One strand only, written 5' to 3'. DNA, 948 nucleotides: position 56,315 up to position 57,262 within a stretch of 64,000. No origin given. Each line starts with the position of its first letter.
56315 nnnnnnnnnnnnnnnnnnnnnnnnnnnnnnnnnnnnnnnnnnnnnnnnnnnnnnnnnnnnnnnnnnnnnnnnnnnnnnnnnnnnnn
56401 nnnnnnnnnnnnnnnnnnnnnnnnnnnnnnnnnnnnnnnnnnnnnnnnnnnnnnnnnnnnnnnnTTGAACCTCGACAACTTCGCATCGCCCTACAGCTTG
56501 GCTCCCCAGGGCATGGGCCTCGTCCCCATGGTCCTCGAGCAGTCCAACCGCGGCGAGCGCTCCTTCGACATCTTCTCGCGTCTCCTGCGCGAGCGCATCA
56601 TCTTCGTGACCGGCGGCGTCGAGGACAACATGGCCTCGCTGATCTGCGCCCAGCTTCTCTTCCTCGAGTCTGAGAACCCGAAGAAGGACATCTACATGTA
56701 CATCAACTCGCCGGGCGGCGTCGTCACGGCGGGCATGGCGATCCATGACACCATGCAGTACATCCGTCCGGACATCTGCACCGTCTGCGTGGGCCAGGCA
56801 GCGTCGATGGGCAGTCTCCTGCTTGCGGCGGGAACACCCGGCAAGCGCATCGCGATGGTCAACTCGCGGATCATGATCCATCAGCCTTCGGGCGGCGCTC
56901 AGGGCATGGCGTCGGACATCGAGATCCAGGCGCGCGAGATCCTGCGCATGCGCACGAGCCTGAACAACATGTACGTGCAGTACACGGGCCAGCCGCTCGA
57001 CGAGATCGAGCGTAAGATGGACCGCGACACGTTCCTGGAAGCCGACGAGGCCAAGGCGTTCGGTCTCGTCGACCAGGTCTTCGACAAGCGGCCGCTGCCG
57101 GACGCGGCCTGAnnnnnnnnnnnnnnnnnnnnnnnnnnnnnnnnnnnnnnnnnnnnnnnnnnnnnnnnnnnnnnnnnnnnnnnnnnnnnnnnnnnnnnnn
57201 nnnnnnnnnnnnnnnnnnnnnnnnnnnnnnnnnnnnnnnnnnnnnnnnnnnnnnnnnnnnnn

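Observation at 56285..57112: Host-like ClpP preceded by 55 bp tandem repeats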

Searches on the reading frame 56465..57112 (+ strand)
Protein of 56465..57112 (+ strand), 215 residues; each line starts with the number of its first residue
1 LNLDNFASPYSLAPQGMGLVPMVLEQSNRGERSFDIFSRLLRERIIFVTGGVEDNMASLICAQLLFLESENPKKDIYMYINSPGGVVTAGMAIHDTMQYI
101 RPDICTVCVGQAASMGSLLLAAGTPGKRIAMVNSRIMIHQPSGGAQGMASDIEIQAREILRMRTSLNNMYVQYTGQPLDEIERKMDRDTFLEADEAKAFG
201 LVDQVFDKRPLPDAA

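Call 5: search_protein_families(library=pfam, proteins=[window:56465-57112:+], max_evalue=0.01)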
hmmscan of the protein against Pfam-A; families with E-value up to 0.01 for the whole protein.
window:56465-57112:+ (215 aa): 1 family
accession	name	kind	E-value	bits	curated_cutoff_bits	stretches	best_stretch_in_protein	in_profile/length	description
PF00574.28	CLP_protease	-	1.4e-84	282.9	20.2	1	29-208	2-181/182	Clp protease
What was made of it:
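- Checked: The ORF at 56465-57112 (+) matches Pfam CLP_protease over its full length (E 1.4e-84, call 5).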

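Call 6: search_dna_similar(query=window:56465-57112:+, collection=phages, mode=protein, max_rows=40)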
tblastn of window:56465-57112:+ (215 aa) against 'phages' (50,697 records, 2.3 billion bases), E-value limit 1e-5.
Records with a match: 730; places in all: 734; records where one place covers at least 80% of the query: 164.
Best place of each record, by identity: 60-80% 6; <60% 724.
By first word of the organism name: Vibrio 101; Streptococcus 99; Paenibacillus 99; Gordonia 78; Mycobacterium 60; Staphylococcus 36; Bacteriophage 32; Escherichia 24; Bacteroides 21; Prevotella 15; and 43 more.
By host as written in the record: - 161; Gordonia terrae 3612 69; Paenibacillus larvae 37; Mycobacterium smegmatis mc2 155 33; Paenibacillus larvae ATCC 9545 17; Prevotella sp. 15; Staphylococcus aureus 14; Paenibacillus larvae NRRL 2605 14; and 230 more.
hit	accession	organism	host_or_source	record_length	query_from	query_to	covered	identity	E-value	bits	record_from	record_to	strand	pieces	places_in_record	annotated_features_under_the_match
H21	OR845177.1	Escherichia phage EC22.5-2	Escherichia coli ATCC 25922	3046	4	209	96%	62.6%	6e-77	254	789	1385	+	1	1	record has no annotation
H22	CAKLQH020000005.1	Acinetobacter phage MD-2021a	not known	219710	18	210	90%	65.8%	8e-75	250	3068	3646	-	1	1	clpP: ATP-dependent Clp protease proteolytic subunit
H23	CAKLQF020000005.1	Acinetobacter phage MD-2021a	not known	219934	18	210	90%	65.8%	8e-75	250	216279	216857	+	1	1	clpP: ATP-dependent Clp protease proteolytic subunit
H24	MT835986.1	Bacteriophage sp.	human fecal samples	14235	17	209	90%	60.1%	3e-66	226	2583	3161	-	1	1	record has no annotation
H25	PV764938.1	Sinorhizobium phage Phosso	Sinohrizobium meliloti NRRL L-50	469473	18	205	87%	60.5%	2e-65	223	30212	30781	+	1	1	ATP-dependent Clp protease proteolytic subunit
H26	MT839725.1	Bacteriophage sp.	human fecal samples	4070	17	205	88%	59.8%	1e-63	218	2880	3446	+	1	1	record has no annotation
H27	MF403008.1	Agrobacterium phage Atu_ph07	Agrobacterium tumefaciens C58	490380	18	209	89%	58.8%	5e-65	222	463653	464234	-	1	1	ATP-dependent Clp protease proteolytic subunit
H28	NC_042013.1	Agrobacterium phage Atu_ph07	Agrobacterium tumefaciens C58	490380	18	209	89%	58.8%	5e-65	222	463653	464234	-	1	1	head maturation protease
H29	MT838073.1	Bacteriophage sp.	human fecal samples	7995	17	209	90%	57.5%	8e-63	216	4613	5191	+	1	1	record has no annotation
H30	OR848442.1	Listeria phage LM 4-14-1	Listeria monocytogenes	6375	17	207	89%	58.1%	4e-65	222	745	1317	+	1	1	record has no annotation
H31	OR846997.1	Listeria phage LM 4-11-1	Listeria monocytogenes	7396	17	207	89%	58.1%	4e-65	222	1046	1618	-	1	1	record has no annotation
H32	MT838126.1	Bacteriophage sp.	human fecal samples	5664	17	209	90%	57.1%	2e-61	211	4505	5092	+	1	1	record has no annotation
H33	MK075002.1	Staphylococcus phage phiSP38-1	Staphylococcus pseudintermedius 14-29-38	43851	17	207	89%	57.6%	2e-65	223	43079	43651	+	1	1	ATP-dependent Clp protease proteolytic subunit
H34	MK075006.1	Staphylococcus phage phiSP119-3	Staphylococcus pseudintermedius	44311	17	207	89%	57.6%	2e-65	223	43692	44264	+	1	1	ATP-dependent Clp protease proteolytic subunit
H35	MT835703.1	Bacteriophage sp.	human fecal samples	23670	17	209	90%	57.0%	4e-64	219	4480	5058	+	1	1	record has no annotation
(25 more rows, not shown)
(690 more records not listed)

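Call 13: search_protein_families(library=phrogs, proteins=[window:56465-57112:+], max_evalue=0.001)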
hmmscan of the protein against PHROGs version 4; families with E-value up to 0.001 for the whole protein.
window:56465-57112:+ (215 aa): 11 families
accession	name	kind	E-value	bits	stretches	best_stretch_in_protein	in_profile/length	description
phrog_94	-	head and packaging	6e-49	169.1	1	19-208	56-252/622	head maturation protease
phrog_133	-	head and packaging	1.9e-30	107.1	1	74-208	49-181/668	head maturation protease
phrog_2976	-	head and packaging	7.9e-29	102.5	1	73-210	51-186/394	head maturation protease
phrog_3348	-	unknown function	6.8e-21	76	1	75-206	69-198/386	-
phrog_1684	-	head and packaging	2.6e-20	74.1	1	72-207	72-204/284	head maturation protease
phrog_53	-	head and packaging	9.9e-14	52.4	1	60-205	104-278/583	head maturation protease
phrog_1827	-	other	2.6e-13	50.8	1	66-196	45-173/202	ATP-dependent protease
phrog_33547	-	unknown function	2.6e-11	44.1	1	73-202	29-155/357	-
phrog_23753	-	head and packaging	2.7e-06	28.2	1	65-205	33-171/298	head maturation protease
phrog_20705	-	head and packaging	4.1e-06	26.3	1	75-212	212-352/690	virion structural protein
phrog_5410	-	other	1.1e-05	25.8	1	71-156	53-136/323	ATP-dependent protease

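Call 14: search_protein_families(library=ncbifam, proteins=[window:56465-57112:+], max_evalue=0.001)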
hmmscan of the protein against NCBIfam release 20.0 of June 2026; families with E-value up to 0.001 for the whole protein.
window:56465-57112:+ (215 aa): 10 families
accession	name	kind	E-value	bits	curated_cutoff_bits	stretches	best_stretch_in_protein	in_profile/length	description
NF001368.0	PRK00277.1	subfamily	4.4e-99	330.4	249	1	16-209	5-198/203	ATP-dependent Clp protease proteolytic subunit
TIGR00493.1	clpP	equivalog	6.3e-93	309.9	308.6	1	17-207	1-191/192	ATP-dependent Clp endopeptidase proteolytic subunit ClpP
NF009203.0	PRK12551.1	equivalog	4.9e-80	267.9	359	1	19-211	1-193/196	ATP-dependent Clp protease proteolytic subunit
NF009205.0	PRK12553.1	subfamily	7e-80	267.5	228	1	17-207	11-203/211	ATP-dependent Clp protease proteolytic subunit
NF011090.0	PRK14513.1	equivalog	2.4e-72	243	347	1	17-209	1-193/201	ATP-dependent Clp protease proteolytic subunit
NF011091.0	PRK14514.1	equivalog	2e-67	227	361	1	18-209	29-220/221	ATP-dependent Clp endopeptidase proteolytic subunit ClpP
NF009204.0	PRK12552.1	equivalog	1.7e-50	171.5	263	1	35-209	22-215/225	ATP-dependent Clp protease proteolytic subunit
NF011089.0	PRK14512.1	equivalog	1.4e-48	165.4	251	1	35-209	20-194/200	ATP-dependent Clp protease proteolytic subunit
NF045540.1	scaf_prot_MCP1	exception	3.4e-30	105.4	475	1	71-207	28-162/652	ClpP-like prohead protease/major capsid protein fusion protein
NF045542.1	Clp_rel_HeadMat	equivalog_domain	9.8e-28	97.2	120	1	70-205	31-165/165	head maturation protease, ClpP-related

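Call 15: find_homologous_proteins(query=window:56465-57112:+, max_evalue=1e-30)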
Query window:56465-57112:+ (215 aa): 8000 proteins with E <= 1e-30 among 8000 candidates; the best 120 are listed.
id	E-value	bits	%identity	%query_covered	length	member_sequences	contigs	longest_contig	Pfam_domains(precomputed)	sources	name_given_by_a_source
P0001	6.3e-137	472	100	100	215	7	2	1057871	PF00574.29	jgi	-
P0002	4.1e-135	466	98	100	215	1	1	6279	PF00574.29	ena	-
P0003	8.0e-135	465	98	100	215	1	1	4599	PF00574.29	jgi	-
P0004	3.4e-124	430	90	100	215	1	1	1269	PF00574.29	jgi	jgi:ATP-dependent Clp protease protease subunit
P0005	1.4e-116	405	85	100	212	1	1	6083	PF00574.29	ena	-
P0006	5.7e-113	393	90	93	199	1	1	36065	PF00574.29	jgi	jgi:ATP-dependent Clp protease protease subunit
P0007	4.7e-112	390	86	96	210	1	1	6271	PF00574.29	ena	-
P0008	4.8e-112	390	86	96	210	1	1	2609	PF00574.29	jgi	-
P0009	6.0e-112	390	91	90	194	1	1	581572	PF00574.29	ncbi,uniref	ncbi:ATP-dependent Clp protease proteolytic subunit [Sphingomonas sp. 3-13AW]|uniref:ATP-dependent C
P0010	7.0e-107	374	81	95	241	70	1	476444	PF00574.29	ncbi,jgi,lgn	-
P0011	5.6e-106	371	80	97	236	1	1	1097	PF00574.29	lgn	-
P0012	8.2e-106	370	84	92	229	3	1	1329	PF00574.29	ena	-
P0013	1.5e-105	369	81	96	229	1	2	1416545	PF00574.29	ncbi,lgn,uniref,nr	ncbi:ATP-dependent Clp protease proteolytic subunit [Sphingomonas sp. UV9]|uniref:ATP-dependent Clp 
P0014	2.6e-105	368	82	94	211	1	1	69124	PF00574.29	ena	-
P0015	2.9e-105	368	82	94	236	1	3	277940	PF00574.29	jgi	jgi:ATP-dependent Clp protease protease subunit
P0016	3.1e-105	368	84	91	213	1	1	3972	PF00574.29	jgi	jgi:ATP-dependent Clp protease protease subunit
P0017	4.7e-105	368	80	97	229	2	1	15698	PF00574.29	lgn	-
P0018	7.9e-105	367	85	91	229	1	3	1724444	PF00574.29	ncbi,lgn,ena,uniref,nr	ncbi:ATP-dependent Clp protease proteolytic subunit [Sphingomonas sp. MA1305]|uniref:ATP-dependent C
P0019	1.1e-104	366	83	91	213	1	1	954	PF00574.29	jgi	-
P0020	1.4e-104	366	82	92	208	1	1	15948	PF00574.29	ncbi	-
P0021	1.4e-104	366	82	91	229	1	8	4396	PF00574.29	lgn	-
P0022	1.6e-104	366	80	97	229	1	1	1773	PF00574.29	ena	-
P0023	2.1e-104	365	82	93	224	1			PF00574.29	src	-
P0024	2.2e-104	365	78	98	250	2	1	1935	PF00574.29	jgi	jgi:ATP-dependent Clp protease protease subunit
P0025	2.6e-104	365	84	91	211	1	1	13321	PF00574.29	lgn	-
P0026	3.6e-104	365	80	96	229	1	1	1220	PF00574.29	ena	-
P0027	3.7e-104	365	80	96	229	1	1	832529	PF00574.29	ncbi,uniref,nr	ncbi:ATP-dependent Clp protease proteolytic subunit [Sphingomonas sp. Leaf208]|uniref:ATP-dependent 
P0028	4.2e-104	364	82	94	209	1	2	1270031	PF00574.29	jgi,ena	-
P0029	4.9e-104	364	80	96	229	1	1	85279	PF00574.29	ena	-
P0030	5.7e-104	364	80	96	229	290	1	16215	PF00574.29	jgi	jgi:ATP-dependent Clp protease protease subunit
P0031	6.0e-104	364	81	93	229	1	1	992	PF00574.29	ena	-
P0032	6.0e-104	364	78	98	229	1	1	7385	PF00574.29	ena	-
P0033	6.5e-104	364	80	93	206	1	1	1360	PF00574.29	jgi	-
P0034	7.3e-104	364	84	90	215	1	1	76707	PF00574.29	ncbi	ncbi:MAG: ATP-dependent Clp protease proteolytic subunit [Pseudomonadota bacterium]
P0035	7.8e-104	364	82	93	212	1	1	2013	PF00574.29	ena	-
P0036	8.2e-104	364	83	91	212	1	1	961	PF00574.29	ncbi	-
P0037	8.4e-104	364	80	93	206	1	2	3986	PF00574.29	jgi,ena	-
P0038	8.4e-104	364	82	89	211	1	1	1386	PF00574.29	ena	-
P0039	8.9e-104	363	83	91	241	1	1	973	PF00574.29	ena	-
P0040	1.1e-103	363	82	91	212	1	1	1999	PF00574.29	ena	-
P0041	1.2e-103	363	78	95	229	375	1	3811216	PF00574.29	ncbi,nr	ncbi:MAG: ATP-dependent Clp protease proteolytic subunit [Candidatus Sphingomonas colombiensis]|nr:A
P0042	1.4e-103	363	79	94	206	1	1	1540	PF00574.29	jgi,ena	-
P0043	1.4e-103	363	84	90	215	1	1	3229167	PF00574.29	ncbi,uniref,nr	ncbi:ATP-dependent Clp protease proteolytic subunit [Alterisphingorhabdus coralli]|uniref:ATP-depend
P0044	1.4e-103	363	78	97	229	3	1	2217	PF00574.29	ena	-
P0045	1.7e-103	362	84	89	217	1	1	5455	PF00574.29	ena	-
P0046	1.8e-103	362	79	96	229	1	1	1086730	PF00574.29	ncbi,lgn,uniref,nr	ncbi:ATP-dependent Clp protease proteolytic subunit ClpP [Sphingomonas sp. PP-CE-1A-559]|uniref:ATP-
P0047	1.8e-103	362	83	91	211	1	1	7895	PF00574.29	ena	-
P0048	2.0e-103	362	81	93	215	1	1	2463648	PF00574.29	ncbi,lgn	ncbi:MAG: ATP-dependent Clp protease proteolytic subunit [Pseudomonadota bacterium]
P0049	2.1e-103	362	79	97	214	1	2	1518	PF00574.29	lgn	-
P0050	2.4e-103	362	83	91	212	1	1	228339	PF00574.29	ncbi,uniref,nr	ncbi:ATP-dependent Clp protease proteolytic subunit [Sphingorhabdus sp. Alg239-R122]|uniref:ATP-depe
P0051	2.5e-103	362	84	90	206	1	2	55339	PF00574.29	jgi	jgi:ATP-dependent Clp protease protease subunit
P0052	2.8e-103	362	83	90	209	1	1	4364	PF00574.29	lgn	-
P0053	2.8e-103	362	83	91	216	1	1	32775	PF00574.29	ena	-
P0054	3.0e-103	362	83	91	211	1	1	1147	PF00574.29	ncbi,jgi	jgi:ATP-dependent Clp protease protease subunit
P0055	3.1e-103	362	83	89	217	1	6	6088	PF00574.29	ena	-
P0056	3.3e-103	362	78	96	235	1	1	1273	PF00574.29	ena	-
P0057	3.5e-103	361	84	89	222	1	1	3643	PF00574.29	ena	-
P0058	3.6e-103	361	83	91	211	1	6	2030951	PF00574.29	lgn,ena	-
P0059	3.6e-103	361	79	95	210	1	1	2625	PF00574.29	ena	-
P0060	3.8e-103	361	83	91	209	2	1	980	PF00574.29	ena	-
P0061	4.4e-103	361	79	97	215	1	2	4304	PF00574.29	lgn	-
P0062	4.4e-103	361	82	91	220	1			PF00574.29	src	-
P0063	4.6e-103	361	81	91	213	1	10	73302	PF00574.29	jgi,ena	jgi:ATP-dependent Clp protease protease subunit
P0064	4.7e-103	361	81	93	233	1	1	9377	PF00574.29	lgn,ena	-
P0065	5.1e-103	361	81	92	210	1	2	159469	PF00574.29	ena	-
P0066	5.2e-103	361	82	91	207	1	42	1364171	PF00574.29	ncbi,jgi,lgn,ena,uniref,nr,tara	ncbi:ATP-dependent Clp protease proteolytic subunit [Parasphingorhabdus flavimaris]|jgi:ATP-dependen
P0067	5.5e-103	361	82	92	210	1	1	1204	PF00574.29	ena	-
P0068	5.5e-103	361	82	92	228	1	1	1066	PF00574.29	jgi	-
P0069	6.0e-103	361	82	91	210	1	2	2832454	PF00574.29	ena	-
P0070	6.7e-103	361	81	94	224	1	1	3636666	PF00574.29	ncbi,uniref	ncbi:ATP-dependent Clp protease proteolytic subunit [Sphingomonas sp. MMS24-J45]|uniref:ATP-dependen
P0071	7.5e-103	360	83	89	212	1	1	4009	PF00574.29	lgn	-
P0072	7.6e-103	360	83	89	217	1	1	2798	PF00574.29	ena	-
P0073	7.6e-103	360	83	89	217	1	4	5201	PF00574.29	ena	-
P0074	7.7e-103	360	79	97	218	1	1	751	PF00574.29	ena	-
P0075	8.0e-103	360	83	91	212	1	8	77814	PF00574.29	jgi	jgi:ATP-dependent Clp protease protease subunit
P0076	8.1e-103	360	82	89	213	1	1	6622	PF00574.29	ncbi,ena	-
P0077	9.0e-103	360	81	91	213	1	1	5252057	PF00574.29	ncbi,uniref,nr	ncbi:ATP-dependent Clp protease proteolytic subunit [Sphingomonas sp. AP4-R1]|uniref:ATP-dependent C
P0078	1.0e-102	360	83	91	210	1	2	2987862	PF00574.29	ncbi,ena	-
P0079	1.1e-102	360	84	90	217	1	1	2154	PF00574.29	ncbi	-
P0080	1.1e-102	360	82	91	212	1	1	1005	PF00574.29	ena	-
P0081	1.1e-102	360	82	91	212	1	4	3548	PF00574.29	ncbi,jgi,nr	ncbi:MAG TPA: ATP-dependent Clp endopeptidase proteolytic subunit ClpP [Allosphingosinicella sp.]|jg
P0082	1.2e-102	360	83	92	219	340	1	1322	PF00574.29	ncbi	-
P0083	1.2e-102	360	81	94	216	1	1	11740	PF00574.29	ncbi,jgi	jgi:ATP-dependent Clp protease, protease subunit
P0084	1.2e-102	360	81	94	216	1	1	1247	PF00574.29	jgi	jgi:ATP-dependent Clp protease, protease subunit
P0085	1.2e-102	360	80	96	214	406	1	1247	PF00574.29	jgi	jgi:ATP-dependent Clp protease protease subunit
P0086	1.3e-102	360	82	91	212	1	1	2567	PF00574.29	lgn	-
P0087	1.3e-102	360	82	91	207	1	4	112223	PF00574.29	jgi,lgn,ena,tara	tara:strand:- start:1854 stop:2477 length:624 start_codon:yes stop_codon:yes gene_type:complete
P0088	1.3e-102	360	83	91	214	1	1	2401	PF00574.29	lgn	-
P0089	1.3e-102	360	82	91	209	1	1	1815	PF00574.29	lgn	-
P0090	1.3e-102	360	79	95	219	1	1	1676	PF00574.29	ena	-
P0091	1.4e-102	360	83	91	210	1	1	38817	PF00574.29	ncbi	-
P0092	1.4e-102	359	84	91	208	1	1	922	PF00574.29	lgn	-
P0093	1.5e-102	359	82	91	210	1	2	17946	PF00574.29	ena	-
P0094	1.5e-102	359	82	91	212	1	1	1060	PF00574.29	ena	-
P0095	1.6e-102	359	84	90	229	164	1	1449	PF00574.29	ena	-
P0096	1.7e-102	359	77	98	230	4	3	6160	PF00574.29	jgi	jgi:ATP-dependent Clp protease protease subunit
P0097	1.7e-102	359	82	91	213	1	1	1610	PF00574.29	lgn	-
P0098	1.7e-102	359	78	96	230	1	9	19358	PF00574.29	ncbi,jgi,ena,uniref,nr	ncbi:MAG: ATP-dependent Clp protease proteolytic subunit [Pseudomonadota bacterium]|jgi:ATP-dependen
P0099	1.7e-102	359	82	91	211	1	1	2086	PF00574.29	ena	-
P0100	1.9e-102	359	80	94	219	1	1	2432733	PF00574.29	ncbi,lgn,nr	ncbi:MAG: ATP-dependent Clp protease proteolytic subunit [Sphingomonas sp.]|nr:ATP-dependent Clp pro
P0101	2.0e-102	359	81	92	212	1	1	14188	PF00574.29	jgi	jgi:ATP-dependent Clp protease protease subunit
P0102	2.0e-102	359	79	95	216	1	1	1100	PF00574.29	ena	-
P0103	2.2e-102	359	80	96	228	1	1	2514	PF00574.29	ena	-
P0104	2.2e-102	359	78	97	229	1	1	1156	PF00574.29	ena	-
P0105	2.2e-102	359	82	91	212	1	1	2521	PF00574.29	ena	-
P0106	2.4e-102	359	78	97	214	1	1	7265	PF00574.29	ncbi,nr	ncbi:MAG: ATP-dependent Clp protease proteolytic subunit [Alphaproteobacteria bacterium]|nr:ATP-depe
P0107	2.5e-102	359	80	94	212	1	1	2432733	PF00574.29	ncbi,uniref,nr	ncbi:ATP-dependent Clp protease proteolytic subunit [Sphingomonas sp.]|uniref:ATP-dependent Clp prot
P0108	2.5e-102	359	83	91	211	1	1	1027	PF00574.29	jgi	-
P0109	2.6e-102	359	81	91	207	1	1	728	PF00574.29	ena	-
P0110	2.8e-102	359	83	90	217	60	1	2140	PF00574.29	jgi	jgi:ATP-dependent Clp protease, protease subunit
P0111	2.9e-102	358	82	93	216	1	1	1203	PF00574.29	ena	-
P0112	2.9e-102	358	79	94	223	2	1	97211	PF00574.29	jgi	jgi:ATP-dependent Clp protease, protease subunit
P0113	3.0e-102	358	82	92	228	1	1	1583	PF00574.29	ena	-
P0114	3.1e-102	358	81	93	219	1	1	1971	PF00574.29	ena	-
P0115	3.2e-102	358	81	90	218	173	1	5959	PF00574.29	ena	-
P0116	3.2e-102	358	82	91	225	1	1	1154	PF00574.29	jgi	jgi:ATP-dependent Clp protease protease subunit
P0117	3.3e-102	358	82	89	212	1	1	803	PF00574.29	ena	-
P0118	3.4e-102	358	79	96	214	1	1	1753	PF00574.29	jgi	jgi:ATP-dependent Clp protease protease subunit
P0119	3.4e-102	358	81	94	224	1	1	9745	PF00574.29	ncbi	-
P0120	3.6e-102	358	80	93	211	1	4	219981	PF00574.29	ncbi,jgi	ncbi:MAG: ATP-dependent Clp endopeptidase proteolytic subunit ClpP [Sphingomonas sp.]|jgi:ATP-depend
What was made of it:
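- Checked: The nearest cellular proteins are Sphingomonadaceae ClpPs at 78-85% identity (call 15). Public gene calls give the same 215-aa product (call 15).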

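Call 16: find_encoding_contigs(protein=P0001, flank=10000, max_places=6)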
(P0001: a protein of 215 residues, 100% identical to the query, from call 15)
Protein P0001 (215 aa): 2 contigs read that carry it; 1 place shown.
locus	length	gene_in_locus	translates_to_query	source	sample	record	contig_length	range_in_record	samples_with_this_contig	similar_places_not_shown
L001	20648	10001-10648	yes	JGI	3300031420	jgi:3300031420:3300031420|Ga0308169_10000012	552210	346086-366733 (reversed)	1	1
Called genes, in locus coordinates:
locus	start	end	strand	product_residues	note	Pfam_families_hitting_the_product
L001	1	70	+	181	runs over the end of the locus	-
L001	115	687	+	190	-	-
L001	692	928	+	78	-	-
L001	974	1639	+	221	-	PF09414:RNA_ligase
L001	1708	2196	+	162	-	-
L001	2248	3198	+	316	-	PF25109:HAD_PNKP, PF13671:AAA_33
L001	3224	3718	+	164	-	-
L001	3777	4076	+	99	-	-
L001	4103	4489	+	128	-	-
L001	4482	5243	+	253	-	-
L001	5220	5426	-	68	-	-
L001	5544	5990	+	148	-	-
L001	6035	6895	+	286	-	PF01145:Band_7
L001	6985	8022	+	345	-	PF01545:Cation_efflux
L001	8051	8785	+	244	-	-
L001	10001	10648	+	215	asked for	PF00574:CLP_protease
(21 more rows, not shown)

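Call 17: find_encoding_contigs(protein=P0002, flank=10000, max_places=4)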
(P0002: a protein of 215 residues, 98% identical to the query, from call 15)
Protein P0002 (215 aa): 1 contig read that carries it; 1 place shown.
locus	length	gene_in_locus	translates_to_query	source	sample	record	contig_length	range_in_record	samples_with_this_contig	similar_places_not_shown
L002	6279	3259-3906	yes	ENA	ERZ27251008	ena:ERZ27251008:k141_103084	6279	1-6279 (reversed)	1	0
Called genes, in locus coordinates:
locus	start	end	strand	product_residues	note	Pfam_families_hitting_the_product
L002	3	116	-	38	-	?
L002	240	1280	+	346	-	PF01545:Cation_efflux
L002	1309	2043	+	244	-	-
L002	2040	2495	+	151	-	-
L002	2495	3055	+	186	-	-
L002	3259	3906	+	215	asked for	PF00574:CLP_protease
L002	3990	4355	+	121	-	-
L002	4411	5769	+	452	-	-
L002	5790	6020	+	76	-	-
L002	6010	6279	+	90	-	?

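Call 18: find_encoding_contigs(protein=P0003, flank=10000, max_places=4)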
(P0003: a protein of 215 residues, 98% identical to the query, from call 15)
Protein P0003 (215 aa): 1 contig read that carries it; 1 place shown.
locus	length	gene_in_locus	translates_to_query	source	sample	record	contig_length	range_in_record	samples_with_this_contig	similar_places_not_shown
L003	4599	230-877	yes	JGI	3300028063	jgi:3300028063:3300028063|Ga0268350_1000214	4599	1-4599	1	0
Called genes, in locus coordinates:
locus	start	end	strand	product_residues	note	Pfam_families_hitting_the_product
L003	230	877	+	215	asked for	PF00574:CLP_protease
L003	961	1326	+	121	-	-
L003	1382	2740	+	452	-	-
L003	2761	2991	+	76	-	-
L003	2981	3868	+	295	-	PF03747:ADP_ribosyl_GH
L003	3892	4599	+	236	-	?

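Call 20: find_encoding_contigs(protein=P0005, flank=10000, max_places=4)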
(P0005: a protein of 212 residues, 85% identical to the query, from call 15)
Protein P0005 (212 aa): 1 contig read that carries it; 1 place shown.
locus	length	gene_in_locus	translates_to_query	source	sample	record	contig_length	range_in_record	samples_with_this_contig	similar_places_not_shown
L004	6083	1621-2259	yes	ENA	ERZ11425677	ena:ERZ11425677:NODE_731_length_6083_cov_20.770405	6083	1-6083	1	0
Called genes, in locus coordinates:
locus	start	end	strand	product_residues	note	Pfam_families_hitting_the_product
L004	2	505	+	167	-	?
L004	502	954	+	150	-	-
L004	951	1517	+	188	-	-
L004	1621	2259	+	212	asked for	PF00574:CLP_protease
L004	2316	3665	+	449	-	-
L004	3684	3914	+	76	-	-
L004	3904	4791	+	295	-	PF03747:ADP_ribosyl_GH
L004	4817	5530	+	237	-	-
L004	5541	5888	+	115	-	-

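Call 21: find_encoding_contigs(protein=P0006, flank=10000, max_places=4)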
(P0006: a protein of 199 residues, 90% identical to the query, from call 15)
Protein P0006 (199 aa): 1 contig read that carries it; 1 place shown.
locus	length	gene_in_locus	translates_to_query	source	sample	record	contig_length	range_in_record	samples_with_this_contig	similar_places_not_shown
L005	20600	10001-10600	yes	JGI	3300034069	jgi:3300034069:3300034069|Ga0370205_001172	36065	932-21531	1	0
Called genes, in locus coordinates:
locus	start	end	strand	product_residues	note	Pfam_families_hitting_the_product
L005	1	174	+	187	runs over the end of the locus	-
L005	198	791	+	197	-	-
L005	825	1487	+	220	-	PF09414:RNA_ligase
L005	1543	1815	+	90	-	-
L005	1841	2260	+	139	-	-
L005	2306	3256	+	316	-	PF25109:HAD_PNKP, PF13671:AAA_33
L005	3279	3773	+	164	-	-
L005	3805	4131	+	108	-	-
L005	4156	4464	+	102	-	-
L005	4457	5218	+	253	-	-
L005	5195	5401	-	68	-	-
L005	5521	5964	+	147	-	-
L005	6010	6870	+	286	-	PF01145:Band_7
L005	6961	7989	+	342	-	PF01545:Cation_efflux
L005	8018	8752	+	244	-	-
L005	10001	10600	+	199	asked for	PF00574:CLP_protease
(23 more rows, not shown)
